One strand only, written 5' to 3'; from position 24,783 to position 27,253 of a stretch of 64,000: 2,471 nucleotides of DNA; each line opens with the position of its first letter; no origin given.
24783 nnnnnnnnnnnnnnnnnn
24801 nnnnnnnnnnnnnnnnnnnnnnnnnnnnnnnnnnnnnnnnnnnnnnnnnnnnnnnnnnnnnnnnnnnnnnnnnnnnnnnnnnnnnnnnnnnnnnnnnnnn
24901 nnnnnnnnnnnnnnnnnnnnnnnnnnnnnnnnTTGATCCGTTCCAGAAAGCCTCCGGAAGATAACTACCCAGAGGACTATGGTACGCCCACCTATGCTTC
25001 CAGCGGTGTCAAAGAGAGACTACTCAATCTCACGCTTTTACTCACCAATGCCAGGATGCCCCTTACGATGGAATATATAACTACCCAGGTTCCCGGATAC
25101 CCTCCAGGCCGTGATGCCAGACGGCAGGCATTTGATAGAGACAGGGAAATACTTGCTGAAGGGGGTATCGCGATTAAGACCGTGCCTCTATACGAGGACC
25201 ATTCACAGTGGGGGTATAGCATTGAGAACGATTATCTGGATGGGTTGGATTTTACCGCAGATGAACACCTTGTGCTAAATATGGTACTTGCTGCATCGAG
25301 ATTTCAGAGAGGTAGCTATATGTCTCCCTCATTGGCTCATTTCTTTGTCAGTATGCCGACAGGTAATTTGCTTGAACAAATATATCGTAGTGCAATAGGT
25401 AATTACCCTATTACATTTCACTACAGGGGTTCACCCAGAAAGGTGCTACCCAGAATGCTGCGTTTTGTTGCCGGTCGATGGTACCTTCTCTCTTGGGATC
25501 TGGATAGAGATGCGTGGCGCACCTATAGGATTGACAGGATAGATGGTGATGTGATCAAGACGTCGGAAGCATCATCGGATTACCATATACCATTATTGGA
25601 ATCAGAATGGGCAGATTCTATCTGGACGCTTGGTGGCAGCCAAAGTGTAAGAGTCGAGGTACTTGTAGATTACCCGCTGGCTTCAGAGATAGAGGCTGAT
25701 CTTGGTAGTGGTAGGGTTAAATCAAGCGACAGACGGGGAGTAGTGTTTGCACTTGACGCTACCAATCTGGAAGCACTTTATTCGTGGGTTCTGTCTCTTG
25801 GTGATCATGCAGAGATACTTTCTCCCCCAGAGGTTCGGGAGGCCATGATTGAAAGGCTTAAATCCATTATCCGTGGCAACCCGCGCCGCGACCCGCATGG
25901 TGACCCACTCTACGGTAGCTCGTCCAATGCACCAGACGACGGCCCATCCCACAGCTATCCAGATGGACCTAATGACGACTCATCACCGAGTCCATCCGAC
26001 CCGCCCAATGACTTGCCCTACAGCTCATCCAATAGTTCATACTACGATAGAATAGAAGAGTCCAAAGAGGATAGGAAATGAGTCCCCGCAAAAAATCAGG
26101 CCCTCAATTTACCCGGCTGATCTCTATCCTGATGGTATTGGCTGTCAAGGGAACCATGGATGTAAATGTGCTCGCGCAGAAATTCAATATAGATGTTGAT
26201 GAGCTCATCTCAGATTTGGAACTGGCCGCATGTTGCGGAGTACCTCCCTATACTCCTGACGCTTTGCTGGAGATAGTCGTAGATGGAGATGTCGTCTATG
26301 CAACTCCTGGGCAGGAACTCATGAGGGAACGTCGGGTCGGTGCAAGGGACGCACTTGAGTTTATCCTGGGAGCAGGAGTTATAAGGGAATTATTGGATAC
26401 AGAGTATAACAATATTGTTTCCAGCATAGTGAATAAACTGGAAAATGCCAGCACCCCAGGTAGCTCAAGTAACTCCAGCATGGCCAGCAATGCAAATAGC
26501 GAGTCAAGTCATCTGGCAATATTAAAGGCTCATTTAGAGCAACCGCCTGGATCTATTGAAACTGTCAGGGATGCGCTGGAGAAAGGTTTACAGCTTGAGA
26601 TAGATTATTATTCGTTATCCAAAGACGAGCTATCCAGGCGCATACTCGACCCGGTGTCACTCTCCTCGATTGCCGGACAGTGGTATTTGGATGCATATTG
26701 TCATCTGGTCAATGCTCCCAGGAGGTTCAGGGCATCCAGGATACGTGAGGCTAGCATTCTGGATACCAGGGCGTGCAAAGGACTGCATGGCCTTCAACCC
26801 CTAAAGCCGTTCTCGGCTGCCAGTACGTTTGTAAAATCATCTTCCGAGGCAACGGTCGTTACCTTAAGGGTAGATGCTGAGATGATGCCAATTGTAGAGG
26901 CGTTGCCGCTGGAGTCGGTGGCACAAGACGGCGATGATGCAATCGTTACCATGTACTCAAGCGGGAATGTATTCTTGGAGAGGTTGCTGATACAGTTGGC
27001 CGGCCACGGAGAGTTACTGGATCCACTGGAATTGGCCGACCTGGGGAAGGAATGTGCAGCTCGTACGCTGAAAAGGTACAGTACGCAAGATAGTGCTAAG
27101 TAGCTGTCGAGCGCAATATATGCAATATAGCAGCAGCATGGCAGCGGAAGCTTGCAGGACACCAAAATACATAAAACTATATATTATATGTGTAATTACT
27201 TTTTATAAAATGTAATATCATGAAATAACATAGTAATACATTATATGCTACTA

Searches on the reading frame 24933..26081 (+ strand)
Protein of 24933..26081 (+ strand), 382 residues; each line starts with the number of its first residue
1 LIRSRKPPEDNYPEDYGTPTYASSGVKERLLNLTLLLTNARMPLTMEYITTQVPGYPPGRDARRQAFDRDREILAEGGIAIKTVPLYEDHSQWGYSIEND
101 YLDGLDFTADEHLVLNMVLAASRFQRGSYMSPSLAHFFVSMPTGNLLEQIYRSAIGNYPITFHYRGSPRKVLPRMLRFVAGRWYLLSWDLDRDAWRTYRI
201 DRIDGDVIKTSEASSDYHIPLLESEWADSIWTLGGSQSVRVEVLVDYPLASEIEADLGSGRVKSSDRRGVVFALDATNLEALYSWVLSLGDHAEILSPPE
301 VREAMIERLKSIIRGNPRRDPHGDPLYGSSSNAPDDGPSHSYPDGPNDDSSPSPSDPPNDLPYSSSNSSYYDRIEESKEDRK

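Call 5: search_protein_families(library=pfam, proteins=[window:24933-26081:+], max_evalue=0.01)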
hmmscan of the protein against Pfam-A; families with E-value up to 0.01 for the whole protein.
window:24933-26081:+ (382 aa): 2 families
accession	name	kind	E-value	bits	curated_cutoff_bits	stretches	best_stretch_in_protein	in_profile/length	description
PF25583.1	WCX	-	1.1e-14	54.9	23.9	1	239-312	3-75/76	WCX domain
PF13280.12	WYL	-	1.7e-12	47.6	21.8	1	146-204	2-66/70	WYL domain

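Call 39: search_protein_families(library=ncbifam, proteins=[window:24933-26081:+], max_evalue=0.01)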
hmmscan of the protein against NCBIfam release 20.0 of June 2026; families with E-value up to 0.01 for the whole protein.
window:24933-26081:+ (382 aa): 0 families

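Call 40: search_protein_families(library=padloc, proteins=[window:24933-26081:+], max_evalue=0.01)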
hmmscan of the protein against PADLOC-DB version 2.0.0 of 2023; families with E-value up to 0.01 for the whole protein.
window:24933-26081:+ (382 aa): 4 families
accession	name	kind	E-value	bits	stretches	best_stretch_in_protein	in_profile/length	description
PDLC01652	WYL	-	6.5e-29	99.3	1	145-312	18-161/162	"CAS-I,CAS-II,CAS-III,CAS-IV,CAS-V,CAS-VI; associated_signaling"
PDLC01457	WYL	-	7.2e-19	66.3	1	28-300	4-228/229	"CAS-I,CAS-II,CAS-III,CAS-IV,CAS-V,CAS-VI; associated_signaling"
PDLC02317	AbiEii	-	9.5e-05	19.5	1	136-223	301-389/396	AbiEii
PDLC01036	WYL/Csx1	-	0.0029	15.4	1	177-306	166-271/279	CARF+WYL C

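Call 48: search_solved_structures(query=window:24933-26081:+, max_evalue=0.01, show_alignments=3)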
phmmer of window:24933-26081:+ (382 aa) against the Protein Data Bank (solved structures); distinct sequences matched with E-value up to 0.01: 3.
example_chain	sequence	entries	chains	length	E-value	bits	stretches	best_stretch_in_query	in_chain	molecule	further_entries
9fnd_X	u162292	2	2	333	1e-10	44.9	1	27-114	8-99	Transcriptional regulator-like protein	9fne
7p5x_AY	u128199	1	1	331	1.2e-10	44.7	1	27-114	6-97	Transcriptional regulator-like protein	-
6sj9_A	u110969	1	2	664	1e-05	28.5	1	142-311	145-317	Proteasome accessory factor B/C (PafBC)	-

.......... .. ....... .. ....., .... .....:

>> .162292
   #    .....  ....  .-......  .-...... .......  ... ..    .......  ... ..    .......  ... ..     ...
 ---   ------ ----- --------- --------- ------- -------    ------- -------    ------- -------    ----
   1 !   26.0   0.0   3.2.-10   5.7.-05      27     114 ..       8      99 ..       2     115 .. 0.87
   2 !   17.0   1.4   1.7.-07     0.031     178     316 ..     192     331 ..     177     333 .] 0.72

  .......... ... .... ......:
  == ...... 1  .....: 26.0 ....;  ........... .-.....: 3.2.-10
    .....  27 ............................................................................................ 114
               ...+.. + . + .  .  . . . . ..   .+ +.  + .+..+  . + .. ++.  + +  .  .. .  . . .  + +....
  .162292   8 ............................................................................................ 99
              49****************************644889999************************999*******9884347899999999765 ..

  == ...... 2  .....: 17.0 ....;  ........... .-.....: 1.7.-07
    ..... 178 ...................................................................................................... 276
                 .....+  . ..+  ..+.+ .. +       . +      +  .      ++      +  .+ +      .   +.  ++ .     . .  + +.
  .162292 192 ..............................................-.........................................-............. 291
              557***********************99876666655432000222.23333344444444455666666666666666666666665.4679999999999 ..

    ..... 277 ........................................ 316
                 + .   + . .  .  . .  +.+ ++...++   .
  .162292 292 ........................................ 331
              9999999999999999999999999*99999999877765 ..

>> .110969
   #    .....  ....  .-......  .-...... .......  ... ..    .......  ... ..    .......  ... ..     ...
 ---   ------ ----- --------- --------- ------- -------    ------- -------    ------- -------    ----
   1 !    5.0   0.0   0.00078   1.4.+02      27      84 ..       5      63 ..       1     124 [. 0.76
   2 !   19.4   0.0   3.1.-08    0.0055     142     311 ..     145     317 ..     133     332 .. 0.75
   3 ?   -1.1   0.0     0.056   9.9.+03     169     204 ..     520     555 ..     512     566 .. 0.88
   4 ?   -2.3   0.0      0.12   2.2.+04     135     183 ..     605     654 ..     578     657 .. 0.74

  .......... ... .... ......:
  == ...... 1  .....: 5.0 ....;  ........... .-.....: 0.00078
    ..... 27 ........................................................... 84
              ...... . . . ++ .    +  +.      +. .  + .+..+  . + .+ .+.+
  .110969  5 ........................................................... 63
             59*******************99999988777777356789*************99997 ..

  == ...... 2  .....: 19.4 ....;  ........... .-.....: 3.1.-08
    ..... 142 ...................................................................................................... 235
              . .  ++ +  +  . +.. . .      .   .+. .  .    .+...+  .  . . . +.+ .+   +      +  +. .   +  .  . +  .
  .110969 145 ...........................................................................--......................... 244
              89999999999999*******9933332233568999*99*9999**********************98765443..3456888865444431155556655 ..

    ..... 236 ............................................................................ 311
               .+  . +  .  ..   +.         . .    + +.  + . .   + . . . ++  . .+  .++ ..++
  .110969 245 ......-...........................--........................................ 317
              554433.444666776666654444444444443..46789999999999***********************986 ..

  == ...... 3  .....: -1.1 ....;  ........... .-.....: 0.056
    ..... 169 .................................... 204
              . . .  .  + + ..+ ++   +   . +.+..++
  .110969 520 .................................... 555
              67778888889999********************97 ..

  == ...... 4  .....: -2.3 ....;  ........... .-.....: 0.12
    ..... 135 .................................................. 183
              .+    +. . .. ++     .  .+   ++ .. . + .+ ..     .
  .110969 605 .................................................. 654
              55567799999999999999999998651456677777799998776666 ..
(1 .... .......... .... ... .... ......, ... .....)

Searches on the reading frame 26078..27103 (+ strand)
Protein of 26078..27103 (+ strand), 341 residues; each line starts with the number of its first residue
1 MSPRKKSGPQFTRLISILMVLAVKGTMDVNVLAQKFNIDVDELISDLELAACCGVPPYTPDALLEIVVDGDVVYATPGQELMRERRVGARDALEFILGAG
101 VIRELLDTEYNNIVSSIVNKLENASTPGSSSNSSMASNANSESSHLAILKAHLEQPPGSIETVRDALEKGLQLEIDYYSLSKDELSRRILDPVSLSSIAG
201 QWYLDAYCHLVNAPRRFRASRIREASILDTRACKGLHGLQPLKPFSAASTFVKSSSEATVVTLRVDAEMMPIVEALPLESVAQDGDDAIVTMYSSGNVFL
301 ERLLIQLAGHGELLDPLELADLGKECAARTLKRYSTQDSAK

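Call 5: search_protein_families(library=pfam, proteins=[window:26078-27103:+], max_evalue=0.01)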
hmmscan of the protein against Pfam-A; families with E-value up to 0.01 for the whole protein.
window:26078-27103:+ (341 aa): 3 families
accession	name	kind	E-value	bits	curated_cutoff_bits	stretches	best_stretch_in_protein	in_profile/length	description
PF13280.12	WYL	-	1.9e-18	66.7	21.8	1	160-225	3-68/70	WYL domain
PF19187.6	HTH_PafC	-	4.3e-17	62.4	32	1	10-122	2-114/115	PafC helix-turn-helix domain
PF25583.1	WCX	-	2.7e-05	24.9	23.9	1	259-322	3-67/76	WCX domain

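Call 26: search_solved_structures(query=window:26078-27103:+, max_evalue=0.001)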
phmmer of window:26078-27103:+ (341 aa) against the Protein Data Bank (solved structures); distinct sequences matched with E-value up to 0.001: 2.
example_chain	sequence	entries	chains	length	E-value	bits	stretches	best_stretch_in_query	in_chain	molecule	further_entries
6sj9_A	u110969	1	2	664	6.3e-24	88.2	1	5-224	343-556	Proteasome accessory factor B/C (PafBC)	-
7p5x_AX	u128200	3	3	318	2.3e-17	66.6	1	34-335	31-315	PafC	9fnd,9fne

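Call 39: search_protein_families(library=ncbifam, proteins=[window:26078-27103:+], max_evalue=0.01)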
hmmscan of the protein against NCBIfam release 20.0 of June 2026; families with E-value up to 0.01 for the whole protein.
window:26078-27103:+ (341 aa): 0 families

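Call 40: search_protein_families(library=padloc, proteins=[window:26078-27103:+], max_evalue=0.01)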
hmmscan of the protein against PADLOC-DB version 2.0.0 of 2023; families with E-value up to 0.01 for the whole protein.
window:26078-27103:+ (341 aa): 3 families
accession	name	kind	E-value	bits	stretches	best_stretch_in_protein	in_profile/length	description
PDLC01457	WYL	-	2e-25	87.8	1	12-318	4-228/229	"CAS-I,CAS-II,CAS-III,CAS-IV,CAS-V,CAS-VI; associated_signaling"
PDLC01652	WYL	-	6.4e-22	76.6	1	154-330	14-161/162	"CAS-I,CAS-II,CAS-III,CAS-IV,CAS-V,CAS-VI; associated_signaling"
PDLC03787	RTasWYL-YodC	-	6.3e-07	26.8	1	160-230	281-352/354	DRT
